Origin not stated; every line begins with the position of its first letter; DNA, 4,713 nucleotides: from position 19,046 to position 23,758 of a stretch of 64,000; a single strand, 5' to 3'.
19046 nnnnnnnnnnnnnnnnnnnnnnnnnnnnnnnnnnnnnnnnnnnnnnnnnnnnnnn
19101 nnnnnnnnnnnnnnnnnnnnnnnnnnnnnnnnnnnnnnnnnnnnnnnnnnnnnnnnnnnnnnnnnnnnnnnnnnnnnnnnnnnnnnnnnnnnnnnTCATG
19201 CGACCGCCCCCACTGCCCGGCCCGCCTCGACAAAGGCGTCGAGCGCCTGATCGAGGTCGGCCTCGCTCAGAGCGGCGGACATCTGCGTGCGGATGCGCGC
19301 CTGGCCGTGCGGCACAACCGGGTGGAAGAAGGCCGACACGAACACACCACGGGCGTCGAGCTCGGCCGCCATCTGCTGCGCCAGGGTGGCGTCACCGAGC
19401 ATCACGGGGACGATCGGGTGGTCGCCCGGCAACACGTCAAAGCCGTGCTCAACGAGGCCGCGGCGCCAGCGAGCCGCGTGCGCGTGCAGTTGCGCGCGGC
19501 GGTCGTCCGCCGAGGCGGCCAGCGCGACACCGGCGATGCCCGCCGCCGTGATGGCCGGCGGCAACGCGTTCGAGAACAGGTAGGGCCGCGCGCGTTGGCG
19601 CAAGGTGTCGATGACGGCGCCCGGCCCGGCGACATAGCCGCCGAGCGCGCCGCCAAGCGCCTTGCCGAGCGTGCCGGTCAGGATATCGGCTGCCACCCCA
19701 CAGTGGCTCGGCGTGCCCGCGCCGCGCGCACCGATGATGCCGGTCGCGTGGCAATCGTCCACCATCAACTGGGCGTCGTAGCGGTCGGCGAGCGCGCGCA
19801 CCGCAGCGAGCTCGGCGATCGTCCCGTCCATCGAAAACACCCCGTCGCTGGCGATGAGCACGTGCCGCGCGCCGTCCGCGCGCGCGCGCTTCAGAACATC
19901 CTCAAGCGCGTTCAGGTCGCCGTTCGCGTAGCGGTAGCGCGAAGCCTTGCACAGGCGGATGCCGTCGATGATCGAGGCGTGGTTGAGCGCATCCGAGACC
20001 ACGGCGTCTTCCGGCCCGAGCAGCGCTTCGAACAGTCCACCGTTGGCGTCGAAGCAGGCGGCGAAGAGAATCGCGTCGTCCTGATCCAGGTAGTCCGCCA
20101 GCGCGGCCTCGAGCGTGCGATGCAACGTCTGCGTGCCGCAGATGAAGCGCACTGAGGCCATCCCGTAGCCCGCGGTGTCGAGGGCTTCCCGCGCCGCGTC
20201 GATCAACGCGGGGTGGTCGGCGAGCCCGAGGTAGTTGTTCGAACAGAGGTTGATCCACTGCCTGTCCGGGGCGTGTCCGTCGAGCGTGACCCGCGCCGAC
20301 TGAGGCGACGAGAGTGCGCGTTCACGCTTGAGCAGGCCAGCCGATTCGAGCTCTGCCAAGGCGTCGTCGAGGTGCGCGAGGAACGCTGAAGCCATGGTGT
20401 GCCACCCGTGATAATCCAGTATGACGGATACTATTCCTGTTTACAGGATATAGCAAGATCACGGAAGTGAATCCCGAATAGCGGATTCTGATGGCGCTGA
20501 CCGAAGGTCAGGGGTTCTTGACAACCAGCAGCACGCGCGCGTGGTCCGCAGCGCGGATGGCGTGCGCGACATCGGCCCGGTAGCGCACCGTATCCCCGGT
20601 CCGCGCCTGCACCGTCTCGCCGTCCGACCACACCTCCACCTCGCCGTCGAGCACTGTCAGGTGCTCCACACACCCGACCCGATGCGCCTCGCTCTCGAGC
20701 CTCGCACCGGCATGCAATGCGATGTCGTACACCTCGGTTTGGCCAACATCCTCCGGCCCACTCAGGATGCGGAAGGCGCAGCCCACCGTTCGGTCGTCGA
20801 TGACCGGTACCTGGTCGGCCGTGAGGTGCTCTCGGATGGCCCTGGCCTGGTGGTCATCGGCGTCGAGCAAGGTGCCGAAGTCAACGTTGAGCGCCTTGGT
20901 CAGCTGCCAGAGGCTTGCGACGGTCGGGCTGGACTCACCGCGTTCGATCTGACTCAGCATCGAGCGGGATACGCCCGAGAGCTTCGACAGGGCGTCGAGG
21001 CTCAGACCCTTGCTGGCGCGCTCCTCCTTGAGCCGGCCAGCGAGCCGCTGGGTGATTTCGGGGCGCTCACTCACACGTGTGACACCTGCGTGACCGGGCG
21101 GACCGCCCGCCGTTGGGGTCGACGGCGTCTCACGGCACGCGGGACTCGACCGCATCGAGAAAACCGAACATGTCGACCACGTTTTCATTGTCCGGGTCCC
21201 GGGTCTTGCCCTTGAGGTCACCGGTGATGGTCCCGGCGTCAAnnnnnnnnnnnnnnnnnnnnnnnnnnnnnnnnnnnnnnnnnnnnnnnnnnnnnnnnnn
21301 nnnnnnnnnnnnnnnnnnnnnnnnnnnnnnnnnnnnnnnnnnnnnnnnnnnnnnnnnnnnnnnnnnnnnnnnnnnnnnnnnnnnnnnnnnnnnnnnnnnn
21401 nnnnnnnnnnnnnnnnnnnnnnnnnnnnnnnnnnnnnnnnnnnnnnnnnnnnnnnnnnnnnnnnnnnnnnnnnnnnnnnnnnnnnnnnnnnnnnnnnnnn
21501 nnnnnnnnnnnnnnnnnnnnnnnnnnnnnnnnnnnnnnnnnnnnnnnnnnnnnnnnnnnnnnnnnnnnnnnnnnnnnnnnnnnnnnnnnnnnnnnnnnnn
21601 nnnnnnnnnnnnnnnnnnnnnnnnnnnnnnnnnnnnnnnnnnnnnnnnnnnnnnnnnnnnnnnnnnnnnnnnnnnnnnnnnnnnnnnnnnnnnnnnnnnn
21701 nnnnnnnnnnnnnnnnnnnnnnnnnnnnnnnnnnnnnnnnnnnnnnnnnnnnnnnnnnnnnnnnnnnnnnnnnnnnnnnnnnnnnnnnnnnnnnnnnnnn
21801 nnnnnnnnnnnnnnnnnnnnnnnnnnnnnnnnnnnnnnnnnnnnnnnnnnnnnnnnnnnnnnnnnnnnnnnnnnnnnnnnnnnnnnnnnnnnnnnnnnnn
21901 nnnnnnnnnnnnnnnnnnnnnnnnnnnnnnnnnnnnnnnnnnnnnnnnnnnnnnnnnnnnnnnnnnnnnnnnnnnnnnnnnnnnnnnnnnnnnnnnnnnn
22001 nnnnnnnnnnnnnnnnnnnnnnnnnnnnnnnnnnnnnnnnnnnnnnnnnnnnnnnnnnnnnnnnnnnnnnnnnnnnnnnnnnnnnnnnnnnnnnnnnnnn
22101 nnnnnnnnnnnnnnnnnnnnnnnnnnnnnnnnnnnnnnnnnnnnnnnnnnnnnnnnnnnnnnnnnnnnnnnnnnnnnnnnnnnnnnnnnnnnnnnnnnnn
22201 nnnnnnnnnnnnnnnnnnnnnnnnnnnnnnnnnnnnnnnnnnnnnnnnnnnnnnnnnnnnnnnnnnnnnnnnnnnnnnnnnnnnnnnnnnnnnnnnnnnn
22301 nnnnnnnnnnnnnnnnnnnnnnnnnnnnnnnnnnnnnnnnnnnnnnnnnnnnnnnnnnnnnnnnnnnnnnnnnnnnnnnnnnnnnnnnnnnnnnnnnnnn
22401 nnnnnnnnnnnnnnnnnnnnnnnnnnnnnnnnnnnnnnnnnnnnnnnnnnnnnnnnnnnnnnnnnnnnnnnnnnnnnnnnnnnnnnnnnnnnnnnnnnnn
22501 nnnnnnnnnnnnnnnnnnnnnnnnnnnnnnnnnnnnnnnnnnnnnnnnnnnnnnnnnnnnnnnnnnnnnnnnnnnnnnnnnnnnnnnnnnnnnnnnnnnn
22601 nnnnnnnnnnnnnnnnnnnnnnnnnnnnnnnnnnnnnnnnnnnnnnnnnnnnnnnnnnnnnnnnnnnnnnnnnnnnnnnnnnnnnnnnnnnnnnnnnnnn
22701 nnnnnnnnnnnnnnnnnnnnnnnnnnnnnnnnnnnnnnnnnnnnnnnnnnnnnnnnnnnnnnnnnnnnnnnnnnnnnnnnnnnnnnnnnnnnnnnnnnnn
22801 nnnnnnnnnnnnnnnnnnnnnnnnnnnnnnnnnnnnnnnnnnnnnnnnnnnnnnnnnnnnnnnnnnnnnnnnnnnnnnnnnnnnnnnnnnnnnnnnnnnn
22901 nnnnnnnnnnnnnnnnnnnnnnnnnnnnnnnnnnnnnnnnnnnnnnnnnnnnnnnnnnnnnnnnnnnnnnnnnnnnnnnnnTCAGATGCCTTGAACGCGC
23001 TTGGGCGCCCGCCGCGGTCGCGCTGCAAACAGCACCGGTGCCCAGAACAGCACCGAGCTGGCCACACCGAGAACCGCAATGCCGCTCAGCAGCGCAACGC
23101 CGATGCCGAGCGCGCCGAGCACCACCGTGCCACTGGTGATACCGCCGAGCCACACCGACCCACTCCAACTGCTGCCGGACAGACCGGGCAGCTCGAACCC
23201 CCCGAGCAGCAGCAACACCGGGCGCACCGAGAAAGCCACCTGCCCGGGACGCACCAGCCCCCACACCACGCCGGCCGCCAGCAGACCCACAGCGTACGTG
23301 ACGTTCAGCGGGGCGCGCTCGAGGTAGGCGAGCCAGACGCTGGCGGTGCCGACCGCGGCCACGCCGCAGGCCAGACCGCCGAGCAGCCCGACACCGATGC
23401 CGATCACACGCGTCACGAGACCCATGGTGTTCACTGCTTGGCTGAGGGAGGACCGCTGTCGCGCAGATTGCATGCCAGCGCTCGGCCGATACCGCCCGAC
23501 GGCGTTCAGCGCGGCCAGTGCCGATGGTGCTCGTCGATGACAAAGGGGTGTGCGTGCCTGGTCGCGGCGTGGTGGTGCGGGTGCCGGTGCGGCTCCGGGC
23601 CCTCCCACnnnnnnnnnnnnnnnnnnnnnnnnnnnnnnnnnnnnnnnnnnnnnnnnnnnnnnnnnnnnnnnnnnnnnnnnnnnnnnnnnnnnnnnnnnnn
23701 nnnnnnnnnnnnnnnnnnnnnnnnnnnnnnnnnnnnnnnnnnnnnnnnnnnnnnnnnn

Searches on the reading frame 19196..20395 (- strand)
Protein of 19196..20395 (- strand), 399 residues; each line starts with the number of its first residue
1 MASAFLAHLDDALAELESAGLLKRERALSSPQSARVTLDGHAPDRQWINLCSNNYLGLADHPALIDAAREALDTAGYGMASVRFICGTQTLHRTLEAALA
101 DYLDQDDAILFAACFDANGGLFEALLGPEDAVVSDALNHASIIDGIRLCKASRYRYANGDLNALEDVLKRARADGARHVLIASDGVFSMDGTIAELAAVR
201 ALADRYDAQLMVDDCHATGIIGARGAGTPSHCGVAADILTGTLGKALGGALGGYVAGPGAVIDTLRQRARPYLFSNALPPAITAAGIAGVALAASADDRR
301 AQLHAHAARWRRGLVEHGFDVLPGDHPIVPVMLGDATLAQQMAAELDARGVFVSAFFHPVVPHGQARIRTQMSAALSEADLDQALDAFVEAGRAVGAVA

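Call 3: search_protein_families(library=pfam, proteins=[window:19196-20395:-], max_evalue=0.01)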
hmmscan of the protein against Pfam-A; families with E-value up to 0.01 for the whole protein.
window:19196-20395:- (399 aa): 4 families
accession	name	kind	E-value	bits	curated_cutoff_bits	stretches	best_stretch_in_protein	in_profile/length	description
PF00155.27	Aminotran_1_2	-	3.2e-58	198.1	19.7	1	46-388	2-361/361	Aminotransferase class I and II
PF00464.25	SHMT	-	0.00022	20.4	27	1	167-255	161-242/399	Serine hydroxymethyltransferase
PF01212.27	Beta_elim_lyase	-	0.005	16.6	27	0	91-309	33-260/288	Beta-eliminating lyase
PF01041.23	DegT_DnrJ_EryC1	-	0.0074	16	19.8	0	93-220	27-152/360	DegT/DnrJ/EryC1/StrS aminotransferase family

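Call 4: search_protein_families(library=ncbifam, proteins=[window:19196-20395:-], max_evalue=0.01)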
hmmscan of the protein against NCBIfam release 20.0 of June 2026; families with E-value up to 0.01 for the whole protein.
window:19196-20395:- (399 aa): 19 families
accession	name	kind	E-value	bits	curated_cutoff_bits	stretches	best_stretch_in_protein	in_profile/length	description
NF005394.0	PRK06939.1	equivalog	6.8e-172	571.6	460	1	1-397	1-396/397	glycine C-acetyltransferase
TIGR01822.1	2am3keto_CoA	equivalog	3e-168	559.8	493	1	7-397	3-392/393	glycine C-acetyltransferase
TIGR01825.1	gly_Cac_T_rel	subfamily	7.5e-112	373.8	535.4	1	10-396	2-383/385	BioF/Kbl family PLP-dependent acyltransferase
TIGR00858.1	bioF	equivalog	2.6e-108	362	426.45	1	24-388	4-364/365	8-amino-7-oxononanoate synthase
NF047600.1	SerpalmtaseCFB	equivalog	6.9e-84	281.8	640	1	14-394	16-391/395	serine palmitoyltransferase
TIGR01821.1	5aminolev_synth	equivalog_domain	1.3e-76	258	338.55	1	45-395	45-397/402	5-aminolevulinate synthase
NF047599.1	SerpalmtaseBetaP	equivalog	3.3e-76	256.5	500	1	39-395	37-393/394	serine palmitoyltransferase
NF047603.1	SerpalmtaseAlphaP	equivalog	1.8e-59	201.4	670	1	45-397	45-398/399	serine palmitoyltransferase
NF005526.0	PRK07179.1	equivalog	4.1e-54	183.7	428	1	32-390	41-394/407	alpha-hydroxyketone-type quorum-sensing autoinducer synthase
NF005697.0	PRK07505.1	subfamily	2e-39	135.4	342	1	41-391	44-398/405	hypothetical protein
NF004608.1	PRK05937.1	equivalog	1.4e-26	93.1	399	1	49-304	6-269/366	8-amino-7-oxononanoate synthase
NF000586.1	PRK00011.1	subfamily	2.8e-10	39.5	335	1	117-325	90-301/404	serine hydroxymethyltransferase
NF010094.0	PRK13580.1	equivalog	0.00032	19.4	735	1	188-288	231-330/496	glycine hydroxymethyltransferase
NF008570.0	PRK11522.1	equivalog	0.00088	18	612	1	195-264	258-320/464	putrescine aminotransferase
NF002877.0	PRK03317.1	equivalog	0.0013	17.6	409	1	191-353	179-337/374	histidinol-phosphate transaminase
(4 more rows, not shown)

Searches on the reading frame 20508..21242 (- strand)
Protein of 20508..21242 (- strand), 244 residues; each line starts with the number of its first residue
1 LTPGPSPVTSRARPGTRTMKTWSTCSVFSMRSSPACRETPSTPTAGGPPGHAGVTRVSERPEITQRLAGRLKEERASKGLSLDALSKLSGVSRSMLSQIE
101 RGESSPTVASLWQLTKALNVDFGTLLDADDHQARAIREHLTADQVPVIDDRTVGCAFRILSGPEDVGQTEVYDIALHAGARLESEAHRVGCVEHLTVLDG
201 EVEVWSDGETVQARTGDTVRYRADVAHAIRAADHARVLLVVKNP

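Call 3: search_protein_families(library=pfam, proteins=[window:20508-21242:-], max_evalue=0.01)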
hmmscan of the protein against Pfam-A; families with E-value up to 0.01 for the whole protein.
window:20508-21242:- (244 aa): 7 families
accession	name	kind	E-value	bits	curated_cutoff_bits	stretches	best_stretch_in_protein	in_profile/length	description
PF01381.28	HTH_3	-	5.2e-15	55.7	23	1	71-123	1-53/55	Helix-turn-helix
PF07883.17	Cupin_2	-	4.6e-10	39.5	27.2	1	176-240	5-69/70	Cupin domain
PF13560.12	HTH_31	-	1.4e-09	38.5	27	1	66-126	1-61/64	Helix-turn-helix domain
PF13443.12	HTH_26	-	4.3e-05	24.1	22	1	70-128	1-60/63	Cro/C1-type HTH DNA-binding domain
PF05899.18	Cupin_3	-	0.00015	21.8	23.5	1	193-229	27-64/74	EutQ-like cupin domain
PF12844.13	HTH_19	-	0.0004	20.7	30.2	1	70-126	3-59/64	Helix-turn-helix domain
PF13413.12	HTH_25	-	0.00065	19.9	24.6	1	70-104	1-35/62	Helix-turn-helix domain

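Call 4: search_protein_families(library=ncbifam, proteins=[window:20508-21242:-], max_evalue=0.01)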
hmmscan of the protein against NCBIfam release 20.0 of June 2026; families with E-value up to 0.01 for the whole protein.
window:20508-21242:- (244 aa): 12 families
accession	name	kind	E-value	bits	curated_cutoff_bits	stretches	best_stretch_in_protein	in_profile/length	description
NF006015.0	PRK08154.1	subfamily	2e-11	43.6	204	1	56-141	20-108/314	anaerobic benzoate catabolism transcriptional regulator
NF046032.1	TransRegSlrRBacil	equivalog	3.8e-08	33.5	250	1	75-129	10-65/149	HTH-type transcriptional regulator SlrR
NF041951.1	phage_RstR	subfamily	9.5e-08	32.3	80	1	67-147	3-83/108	RstR family transcriptional repressor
NF007408.0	PRK09943.1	equivalog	1.3e-07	31.3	211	1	69-228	10-165/185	HTH-type transcriptional regulator PuuR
TIGR03070.1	couple_hipB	subfamily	2.3e-07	30.6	71.65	1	67-120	3-56/58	type II toxin-antitoxin system Y4mF family antitoxin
TIGR00270.2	TIGR00270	equivalog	4.6e-07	29.8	110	1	58-129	66-138/159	multiprotein bridging factor aMBF1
NF007257.0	PRK09706.1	subfamily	8.8e-07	28.8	101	1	66-133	5-72/135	transcriptional repressor DicA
NF010465.0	PRK13890.1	equivalog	7.1e-06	26.1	96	1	78-136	17-75/121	conjugal transfer protein TrbA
NF003162.0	PRK04140.1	equivalog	8.4e-06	25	263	1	70-130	130-190/317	transcriptional regulator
NF038139.1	Reg_Aceta_RamB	equivalog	0.00015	20.5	700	1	69-133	5-69/465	acetate metabolism transcriptional regulator RamB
NF041677.1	trans_regClgR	equivalog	0.00033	20.7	170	1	71-142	13-85/113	transcriptional regulator ClgR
NF047948.1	male_kill_WMK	equivalog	0.0015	18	300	1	62-135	158-231/300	WO male-killing family protein Wmk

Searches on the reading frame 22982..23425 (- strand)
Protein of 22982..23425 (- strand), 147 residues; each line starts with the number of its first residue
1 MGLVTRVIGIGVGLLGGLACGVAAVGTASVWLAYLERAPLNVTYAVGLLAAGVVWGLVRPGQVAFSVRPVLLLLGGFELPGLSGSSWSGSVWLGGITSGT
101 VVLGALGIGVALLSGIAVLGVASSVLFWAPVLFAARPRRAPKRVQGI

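Call 69: find_homologous_proteins(query=window:22982-23425:-, max_evalue=0.00001)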
Query window:22982-23425:- (147 aa): 2 proteins with E <= 0.00001 among 8000 candidates.
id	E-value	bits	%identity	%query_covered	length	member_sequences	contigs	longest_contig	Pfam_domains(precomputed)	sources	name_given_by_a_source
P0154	2.5e-80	286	100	100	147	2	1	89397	-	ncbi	ncbi:MAG: hypothetical protein AAGA11_05075 [Pseudomonadota bacterium]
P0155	1.6e-57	212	79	99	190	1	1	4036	-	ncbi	ncbi:MAG: hypothetical protein AAF460_13645 [Pseudomonadota bacterium]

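Call 70: find_encoding_contigs(protein=P0155, flank=4000, max_places=3)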
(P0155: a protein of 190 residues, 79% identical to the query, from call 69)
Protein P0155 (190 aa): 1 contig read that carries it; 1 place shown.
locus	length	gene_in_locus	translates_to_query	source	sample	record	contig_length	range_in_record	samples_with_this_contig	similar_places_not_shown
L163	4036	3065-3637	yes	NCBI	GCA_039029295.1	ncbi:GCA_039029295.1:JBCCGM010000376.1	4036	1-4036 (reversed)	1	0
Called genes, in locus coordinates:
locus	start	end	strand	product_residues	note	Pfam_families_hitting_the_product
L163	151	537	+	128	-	PF07845:DUF1636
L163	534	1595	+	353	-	PF02492:cobW, PF07683:CobW_C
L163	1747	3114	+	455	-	PF07690:MFS_1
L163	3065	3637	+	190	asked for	-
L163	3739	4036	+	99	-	?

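Call 71: find_encoding_contigs(protein=P0154, flank=1000, max_places=3)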
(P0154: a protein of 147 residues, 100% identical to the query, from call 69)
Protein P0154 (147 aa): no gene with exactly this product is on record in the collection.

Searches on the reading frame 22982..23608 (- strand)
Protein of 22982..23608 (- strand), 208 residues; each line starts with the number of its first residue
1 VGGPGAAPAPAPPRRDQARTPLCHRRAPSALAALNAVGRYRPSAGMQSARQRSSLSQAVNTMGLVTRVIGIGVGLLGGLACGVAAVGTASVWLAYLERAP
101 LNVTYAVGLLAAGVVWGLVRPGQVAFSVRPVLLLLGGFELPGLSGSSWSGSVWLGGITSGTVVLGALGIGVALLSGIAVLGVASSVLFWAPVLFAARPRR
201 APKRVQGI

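Call 3: search_protein_families(library=pfam, proteins=[window:22982-23608:-], max_evalue=0.01)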
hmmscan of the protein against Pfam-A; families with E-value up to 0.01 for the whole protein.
window:22982-23608:- (208 aa): 0 families

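Call 4: search_protein_families(library=ncbifam, proteins=[window:22982-23608:-], max_evalue=0.01)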
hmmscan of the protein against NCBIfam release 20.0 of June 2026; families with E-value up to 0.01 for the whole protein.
window:22982-23608:- (208 aa): 0 families
